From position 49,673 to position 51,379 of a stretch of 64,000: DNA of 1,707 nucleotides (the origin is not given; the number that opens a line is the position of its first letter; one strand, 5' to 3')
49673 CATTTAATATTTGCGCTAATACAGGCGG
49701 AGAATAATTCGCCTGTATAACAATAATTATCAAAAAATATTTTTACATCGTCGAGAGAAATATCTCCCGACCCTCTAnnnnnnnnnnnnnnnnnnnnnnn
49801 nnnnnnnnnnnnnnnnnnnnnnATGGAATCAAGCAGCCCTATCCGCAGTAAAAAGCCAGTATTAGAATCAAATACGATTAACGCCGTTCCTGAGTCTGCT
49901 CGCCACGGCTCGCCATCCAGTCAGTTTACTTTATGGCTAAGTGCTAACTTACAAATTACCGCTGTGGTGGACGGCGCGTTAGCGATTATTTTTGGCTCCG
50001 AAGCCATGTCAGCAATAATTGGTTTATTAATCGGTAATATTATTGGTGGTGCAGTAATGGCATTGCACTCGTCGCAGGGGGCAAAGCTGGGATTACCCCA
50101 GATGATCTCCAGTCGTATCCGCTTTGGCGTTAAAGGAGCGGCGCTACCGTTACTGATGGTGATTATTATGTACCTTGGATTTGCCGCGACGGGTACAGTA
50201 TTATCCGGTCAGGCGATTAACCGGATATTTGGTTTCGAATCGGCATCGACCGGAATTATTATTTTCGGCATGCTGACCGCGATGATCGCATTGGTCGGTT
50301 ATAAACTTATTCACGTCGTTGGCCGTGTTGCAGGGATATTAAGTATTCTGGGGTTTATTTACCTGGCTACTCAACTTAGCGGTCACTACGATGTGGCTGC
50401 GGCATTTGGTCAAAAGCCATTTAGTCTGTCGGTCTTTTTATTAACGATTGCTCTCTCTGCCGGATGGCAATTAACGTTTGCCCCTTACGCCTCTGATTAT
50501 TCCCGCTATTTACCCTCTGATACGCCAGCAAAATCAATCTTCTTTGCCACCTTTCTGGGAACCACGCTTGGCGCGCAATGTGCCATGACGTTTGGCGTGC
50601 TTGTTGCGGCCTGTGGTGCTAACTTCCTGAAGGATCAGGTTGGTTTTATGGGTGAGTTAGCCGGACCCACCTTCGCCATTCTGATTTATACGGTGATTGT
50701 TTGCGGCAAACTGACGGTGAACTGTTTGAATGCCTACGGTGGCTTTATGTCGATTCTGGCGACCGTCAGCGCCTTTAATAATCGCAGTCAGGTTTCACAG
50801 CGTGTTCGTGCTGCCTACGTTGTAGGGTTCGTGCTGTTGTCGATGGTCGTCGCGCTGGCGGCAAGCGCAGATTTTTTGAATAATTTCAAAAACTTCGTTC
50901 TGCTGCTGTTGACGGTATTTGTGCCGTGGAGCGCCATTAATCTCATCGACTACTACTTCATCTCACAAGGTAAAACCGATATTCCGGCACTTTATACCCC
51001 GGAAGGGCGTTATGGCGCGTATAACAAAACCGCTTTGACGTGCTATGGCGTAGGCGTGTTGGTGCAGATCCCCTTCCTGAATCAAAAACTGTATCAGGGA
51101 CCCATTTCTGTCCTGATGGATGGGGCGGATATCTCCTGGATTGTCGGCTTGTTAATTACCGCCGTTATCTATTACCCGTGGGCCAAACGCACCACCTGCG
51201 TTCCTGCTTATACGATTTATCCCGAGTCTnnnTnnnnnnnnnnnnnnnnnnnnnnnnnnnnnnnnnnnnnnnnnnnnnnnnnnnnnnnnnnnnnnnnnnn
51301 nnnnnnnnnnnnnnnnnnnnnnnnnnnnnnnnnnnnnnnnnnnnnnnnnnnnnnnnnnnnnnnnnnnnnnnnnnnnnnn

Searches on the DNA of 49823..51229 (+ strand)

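Call 85: search_dna_similar(query=L095:3965-5515:+, collection=ecoli_genomes, mode=distant, max_rows=40, rows=spread, max_evalue=1e-10)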
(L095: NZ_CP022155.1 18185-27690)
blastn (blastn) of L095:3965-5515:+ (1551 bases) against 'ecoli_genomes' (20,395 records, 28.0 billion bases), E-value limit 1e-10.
Records with a match: 11; places in all: 11; records where one place covers at least 80% of the query: 11.
Genomes with a match: 11 of 5426; with a place that covers at least 80% of the query: 11. Places per genome that has any: lowest 1, median 1, highest 1. On chromosomes: 0 places; on plasmids: 11.
Best place of each record, by identity: >=99% 11.
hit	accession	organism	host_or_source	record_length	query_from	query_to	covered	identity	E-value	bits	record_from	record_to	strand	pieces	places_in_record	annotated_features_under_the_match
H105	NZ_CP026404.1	Escherichia coli strain ECONIH4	-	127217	1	1551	100%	100.0%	0e+0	2798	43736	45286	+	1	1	hutH: histidine ammonia-lyase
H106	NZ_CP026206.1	Escherichia coli strain ECONIH5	-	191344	1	1551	100%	100.0%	0e+0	2798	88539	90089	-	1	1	hutH: histidine ammonia-lyase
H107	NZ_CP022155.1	Escherichia coli strain ABWA45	wastewater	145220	1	1551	100%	100.0%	0e+0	2798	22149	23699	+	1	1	hutH: histidine ammonia-lyase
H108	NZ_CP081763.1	Escherichia coli strain CX21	-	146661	1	1551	100%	100.0%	0e+0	2798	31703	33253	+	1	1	hutH: histidine ammonia-lyase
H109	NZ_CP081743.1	Escherichia coli strain CX15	-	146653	1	1551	100%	100.0%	0e+0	2798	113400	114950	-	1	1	hutH: histidine ammonia-lyase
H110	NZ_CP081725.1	Escherichia coli strain CX07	-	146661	1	1551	100%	100.0%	0e+0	2798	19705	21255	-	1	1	hutH: histidine ammonia-lyase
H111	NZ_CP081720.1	Escherichia coli strain CX05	-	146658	1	1551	100%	100.0%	0e+0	2798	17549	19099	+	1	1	hutH: histidine ammonia-lyase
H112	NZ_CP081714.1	Escherichia coli strain CX04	-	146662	1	1551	100%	100.0%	0e+0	2798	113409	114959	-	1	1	hutH: histidine ammonia-lyase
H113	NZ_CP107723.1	Escherichia coli strain 2021CK-01361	Homo sapiens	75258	1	1551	100%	100.0%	0e+0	2798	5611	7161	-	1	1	hutH: histidine ammonia-lyase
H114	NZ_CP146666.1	Escherichia coli strain MS 115-1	Homo sapiens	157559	1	1551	100%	100.0%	0e+0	2798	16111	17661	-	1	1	hutH: histidine ammonia-lyase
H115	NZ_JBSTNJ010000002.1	Escherichia coli strain CAVP776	Homo sapiens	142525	1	1551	100%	100.0%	0e+0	2798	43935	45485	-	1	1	hutH: histidine ammonia-lyase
